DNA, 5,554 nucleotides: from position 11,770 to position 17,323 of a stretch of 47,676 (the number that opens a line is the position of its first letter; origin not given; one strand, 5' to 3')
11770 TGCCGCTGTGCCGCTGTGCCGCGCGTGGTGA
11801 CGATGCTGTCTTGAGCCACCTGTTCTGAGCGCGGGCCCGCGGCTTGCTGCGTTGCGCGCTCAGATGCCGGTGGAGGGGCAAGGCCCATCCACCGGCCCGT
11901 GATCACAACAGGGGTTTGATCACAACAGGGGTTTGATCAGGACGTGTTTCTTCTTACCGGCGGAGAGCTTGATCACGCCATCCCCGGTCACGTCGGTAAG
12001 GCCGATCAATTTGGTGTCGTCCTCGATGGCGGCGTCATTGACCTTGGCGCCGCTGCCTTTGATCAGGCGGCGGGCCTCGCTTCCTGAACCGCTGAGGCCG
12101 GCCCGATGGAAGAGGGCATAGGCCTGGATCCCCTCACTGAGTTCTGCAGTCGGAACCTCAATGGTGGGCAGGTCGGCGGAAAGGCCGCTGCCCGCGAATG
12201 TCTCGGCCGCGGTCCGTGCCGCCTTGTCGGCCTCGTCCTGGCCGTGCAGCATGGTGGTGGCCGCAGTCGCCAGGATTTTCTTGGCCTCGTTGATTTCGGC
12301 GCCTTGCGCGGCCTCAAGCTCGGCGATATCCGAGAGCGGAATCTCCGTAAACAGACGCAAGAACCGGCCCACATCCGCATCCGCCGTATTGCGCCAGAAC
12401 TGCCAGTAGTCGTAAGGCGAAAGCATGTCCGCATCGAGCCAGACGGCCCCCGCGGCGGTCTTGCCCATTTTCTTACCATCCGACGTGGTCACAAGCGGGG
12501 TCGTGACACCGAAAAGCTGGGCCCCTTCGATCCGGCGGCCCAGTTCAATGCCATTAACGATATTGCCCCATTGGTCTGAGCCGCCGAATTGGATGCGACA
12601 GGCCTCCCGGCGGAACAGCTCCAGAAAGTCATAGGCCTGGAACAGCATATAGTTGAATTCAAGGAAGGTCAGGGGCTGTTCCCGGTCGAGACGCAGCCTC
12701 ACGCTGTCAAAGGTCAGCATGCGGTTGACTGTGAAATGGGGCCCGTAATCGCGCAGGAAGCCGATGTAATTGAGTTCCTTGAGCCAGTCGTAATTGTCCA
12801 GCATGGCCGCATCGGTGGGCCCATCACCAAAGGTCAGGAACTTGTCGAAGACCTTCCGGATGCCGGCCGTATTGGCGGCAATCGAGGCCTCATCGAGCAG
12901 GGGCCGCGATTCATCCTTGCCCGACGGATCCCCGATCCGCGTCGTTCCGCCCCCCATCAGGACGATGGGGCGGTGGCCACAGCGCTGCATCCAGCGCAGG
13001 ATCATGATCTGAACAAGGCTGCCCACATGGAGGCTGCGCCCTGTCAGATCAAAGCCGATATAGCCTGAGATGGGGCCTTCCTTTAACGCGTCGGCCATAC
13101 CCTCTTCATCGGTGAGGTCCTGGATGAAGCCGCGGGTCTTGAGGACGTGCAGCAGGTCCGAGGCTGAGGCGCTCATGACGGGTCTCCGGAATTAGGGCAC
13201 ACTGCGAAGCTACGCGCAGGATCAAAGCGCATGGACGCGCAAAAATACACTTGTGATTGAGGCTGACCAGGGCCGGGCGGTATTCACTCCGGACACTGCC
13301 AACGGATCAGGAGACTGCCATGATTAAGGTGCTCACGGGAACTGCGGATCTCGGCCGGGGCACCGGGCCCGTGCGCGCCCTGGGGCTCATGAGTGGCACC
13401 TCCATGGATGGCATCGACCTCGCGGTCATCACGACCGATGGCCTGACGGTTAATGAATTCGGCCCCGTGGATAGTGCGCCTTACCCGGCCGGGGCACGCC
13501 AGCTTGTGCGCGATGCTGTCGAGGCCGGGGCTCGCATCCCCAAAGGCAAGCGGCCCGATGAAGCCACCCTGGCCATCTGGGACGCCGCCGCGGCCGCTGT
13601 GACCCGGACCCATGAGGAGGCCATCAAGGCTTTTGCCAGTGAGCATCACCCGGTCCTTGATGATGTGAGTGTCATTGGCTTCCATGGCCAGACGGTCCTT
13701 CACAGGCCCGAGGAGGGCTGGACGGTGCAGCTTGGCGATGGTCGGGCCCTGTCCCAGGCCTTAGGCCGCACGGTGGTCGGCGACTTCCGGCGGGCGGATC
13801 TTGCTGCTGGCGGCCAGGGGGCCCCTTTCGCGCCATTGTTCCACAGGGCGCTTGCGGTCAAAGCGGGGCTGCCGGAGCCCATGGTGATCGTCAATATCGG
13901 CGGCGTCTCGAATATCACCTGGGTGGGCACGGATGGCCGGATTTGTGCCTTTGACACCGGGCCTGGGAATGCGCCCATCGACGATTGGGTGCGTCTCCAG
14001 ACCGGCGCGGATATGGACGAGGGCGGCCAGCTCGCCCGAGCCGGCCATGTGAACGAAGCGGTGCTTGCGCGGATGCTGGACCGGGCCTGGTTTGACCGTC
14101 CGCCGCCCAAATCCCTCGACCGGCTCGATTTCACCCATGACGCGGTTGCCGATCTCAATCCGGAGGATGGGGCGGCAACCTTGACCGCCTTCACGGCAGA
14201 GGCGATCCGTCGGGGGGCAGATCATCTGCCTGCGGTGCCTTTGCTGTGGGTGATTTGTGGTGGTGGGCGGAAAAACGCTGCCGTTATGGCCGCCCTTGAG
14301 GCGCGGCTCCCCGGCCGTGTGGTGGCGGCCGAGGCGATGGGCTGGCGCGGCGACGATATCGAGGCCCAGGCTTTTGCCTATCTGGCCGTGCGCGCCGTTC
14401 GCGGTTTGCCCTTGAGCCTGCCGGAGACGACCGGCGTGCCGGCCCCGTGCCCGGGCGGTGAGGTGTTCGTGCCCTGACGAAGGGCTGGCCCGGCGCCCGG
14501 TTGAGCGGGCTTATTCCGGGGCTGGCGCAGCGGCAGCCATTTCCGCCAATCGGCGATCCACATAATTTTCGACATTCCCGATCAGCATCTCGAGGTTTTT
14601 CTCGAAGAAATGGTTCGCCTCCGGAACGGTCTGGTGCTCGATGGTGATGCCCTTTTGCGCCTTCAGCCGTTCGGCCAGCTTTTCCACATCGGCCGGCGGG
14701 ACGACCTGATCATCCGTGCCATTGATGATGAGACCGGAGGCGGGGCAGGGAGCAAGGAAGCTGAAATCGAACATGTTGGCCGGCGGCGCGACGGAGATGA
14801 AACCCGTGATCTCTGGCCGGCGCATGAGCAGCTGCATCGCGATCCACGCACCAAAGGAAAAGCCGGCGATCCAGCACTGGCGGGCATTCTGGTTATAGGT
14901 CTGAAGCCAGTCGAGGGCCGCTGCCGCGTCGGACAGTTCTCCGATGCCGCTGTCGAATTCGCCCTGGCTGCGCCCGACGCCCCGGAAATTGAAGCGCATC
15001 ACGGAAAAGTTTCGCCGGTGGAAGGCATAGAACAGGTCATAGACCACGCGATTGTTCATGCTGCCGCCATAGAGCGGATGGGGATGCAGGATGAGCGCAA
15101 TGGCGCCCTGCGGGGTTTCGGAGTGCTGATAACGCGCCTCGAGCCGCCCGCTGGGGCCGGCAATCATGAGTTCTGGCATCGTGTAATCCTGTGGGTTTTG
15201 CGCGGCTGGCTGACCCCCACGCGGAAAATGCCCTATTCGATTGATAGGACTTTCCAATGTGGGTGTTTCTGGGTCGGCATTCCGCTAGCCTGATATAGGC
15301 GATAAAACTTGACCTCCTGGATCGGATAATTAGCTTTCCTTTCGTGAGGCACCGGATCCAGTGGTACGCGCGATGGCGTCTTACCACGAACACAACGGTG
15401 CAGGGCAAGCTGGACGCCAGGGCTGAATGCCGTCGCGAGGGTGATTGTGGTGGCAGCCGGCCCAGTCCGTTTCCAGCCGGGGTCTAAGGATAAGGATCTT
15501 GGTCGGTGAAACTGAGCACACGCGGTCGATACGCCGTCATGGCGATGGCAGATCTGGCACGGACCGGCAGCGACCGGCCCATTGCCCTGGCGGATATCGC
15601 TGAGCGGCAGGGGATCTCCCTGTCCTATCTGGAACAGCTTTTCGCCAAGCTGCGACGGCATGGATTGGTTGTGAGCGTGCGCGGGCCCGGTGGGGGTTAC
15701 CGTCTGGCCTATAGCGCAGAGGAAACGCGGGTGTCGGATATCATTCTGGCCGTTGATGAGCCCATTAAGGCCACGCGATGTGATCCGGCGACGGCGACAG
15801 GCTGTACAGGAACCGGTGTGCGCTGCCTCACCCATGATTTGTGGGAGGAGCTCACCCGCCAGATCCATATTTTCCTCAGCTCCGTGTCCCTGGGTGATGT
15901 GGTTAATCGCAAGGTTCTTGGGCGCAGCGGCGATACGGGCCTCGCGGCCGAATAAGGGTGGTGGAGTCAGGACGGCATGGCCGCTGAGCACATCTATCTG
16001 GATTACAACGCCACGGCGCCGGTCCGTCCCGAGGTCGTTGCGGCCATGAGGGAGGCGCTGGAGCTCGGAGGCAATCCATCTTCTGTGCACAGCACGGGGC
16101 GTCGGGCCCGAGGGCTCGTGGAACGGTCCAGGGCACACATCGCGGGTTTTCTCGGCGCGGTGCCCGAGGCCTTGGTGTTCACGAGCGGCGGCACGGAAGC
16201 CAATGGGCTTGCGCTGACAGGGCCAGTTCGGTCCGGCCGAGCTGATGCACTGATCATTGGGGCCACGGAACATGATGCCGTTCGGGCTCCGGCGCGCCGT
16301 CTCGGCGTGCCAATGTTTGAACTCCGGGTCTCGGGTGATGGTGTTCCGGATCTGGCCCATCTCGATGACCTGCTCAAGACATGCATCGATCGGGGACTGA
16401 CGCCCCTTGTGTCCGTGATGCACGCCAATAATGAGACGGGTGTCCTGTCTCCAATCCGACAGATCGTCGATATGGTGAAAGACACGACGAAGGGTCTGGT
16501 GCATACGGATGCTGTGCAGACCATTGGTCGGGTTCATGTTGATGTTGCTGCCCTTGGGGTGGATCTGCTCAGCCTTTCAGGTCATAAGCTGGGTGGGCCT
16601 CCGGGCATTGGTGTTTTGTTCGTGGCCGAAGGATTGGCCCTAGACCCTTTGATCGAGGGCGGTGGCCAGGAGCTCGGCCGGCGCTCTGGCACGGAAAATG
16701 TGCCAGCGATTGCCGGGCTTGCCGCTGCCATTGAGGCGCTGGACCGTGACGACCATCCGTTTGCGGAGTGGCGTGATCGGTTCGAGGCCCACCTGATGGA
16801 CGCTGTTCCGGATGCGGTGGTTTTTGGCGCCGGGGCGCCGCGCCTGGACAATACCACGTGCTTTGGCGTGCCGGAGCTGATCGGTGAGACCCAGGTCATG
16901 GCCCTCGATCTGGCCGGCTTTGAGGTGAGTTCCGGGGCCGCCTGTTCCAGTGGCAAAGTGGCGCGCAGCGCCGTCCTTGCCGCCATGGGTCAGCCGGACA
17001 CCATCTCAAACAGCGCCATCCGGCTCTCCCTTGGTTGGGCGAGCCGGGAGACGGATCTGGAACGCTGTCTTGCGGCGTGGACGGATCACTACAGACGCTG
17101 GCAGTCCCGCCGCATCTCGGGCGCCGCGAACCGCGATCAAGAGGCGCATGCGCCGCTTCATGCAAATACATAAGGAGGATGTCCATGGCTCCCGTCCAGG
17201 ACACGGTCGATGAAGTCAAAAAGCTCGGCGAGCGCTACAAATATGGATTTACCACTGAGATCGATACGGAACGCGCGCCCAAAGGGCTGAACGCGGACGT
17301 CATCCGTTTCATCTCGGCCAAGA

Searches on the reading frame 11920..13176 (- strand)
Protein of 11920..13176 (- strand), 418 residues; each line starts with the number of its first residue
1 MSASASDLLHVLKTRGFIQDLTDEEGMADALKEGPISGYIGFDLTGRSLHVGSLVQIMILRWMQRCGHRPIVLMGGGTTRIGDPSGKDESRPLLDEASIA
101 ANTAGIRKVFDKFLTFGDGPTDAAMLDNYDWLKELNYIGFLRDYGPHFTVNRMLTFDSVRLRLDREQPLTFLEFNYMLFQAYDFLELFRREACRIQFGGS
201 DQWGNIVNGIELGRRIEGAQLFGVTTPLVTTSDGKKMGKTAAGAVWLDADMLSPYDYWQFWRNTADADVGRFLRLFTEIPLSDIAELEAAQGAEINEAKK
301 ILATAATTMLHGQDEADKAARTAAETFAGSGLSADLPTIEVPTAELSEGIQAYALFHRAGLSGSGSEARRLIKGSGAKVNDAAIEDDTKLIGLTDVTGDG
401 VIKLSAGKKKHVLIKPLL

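Call 11: search_protein_families(library=pfam, proteins=[window:11920-13176:-], max_evalue=0.00001)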
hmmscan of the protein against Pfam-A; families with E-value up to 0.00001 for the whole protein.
window:11920-13176:- (418 aa): 1 family
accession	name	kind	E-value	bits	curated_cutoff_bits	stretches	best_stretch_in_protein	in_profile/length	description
PF00579.31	tRNA-synt_1b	-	1.8e-71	241.3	21.1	1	33-327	3-291/292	tRNA synthetases class I (W and Y)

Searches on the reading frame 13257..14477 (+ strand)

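Call 11: search_protein_families(library=pfam, proteins=[window:13257-14477:+], max_evalue=0.00001)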
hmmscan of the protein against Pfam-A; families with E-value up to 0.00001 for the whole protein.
window:13257-14477:+ (406 aa): 1 family
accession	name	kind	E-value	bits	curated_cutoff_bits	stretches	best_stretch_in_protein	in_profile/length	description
PF03702.20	AnmK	-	6.1e-80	269.5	24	1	40-403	2-364/367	Anhydro-N-acetylmuramic acid kinase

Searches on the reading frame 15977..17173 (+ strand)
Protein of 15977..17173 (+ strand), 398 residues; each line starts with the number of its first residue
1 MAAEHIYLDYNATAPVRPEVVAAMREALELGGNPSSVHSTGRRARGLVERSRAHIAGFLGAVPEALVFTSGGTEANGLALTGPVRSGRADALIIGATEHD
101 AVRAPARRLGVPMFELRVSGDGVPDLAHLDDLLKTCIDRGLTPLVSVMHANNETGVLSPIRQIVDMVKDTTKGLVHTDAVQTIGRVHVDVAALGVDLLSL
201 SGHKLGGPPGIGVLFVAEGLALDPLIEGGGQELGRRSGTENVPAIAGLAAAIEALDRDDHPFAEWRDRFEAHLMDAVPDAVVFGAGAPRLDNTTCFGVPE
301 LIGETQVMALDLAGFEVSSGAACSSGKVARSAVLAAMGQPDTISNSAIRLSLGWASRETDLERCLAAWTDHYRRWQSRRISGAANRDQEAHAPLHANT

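Call 11: search_protein_families(library=pfam, proteins=[window:15977-17173:+], max_evalue=0.00001)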
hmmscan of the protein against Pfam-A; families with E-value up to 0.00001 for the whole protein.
window:15977-17173:+ (398 aa): 1 family
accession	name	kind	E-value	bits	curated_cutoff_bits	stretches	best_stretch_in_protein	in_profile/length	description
PF00266.25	Aminotran_5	-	1.2e-56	192.7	21.5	1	6-363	1-370/371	Aminotransferase class-V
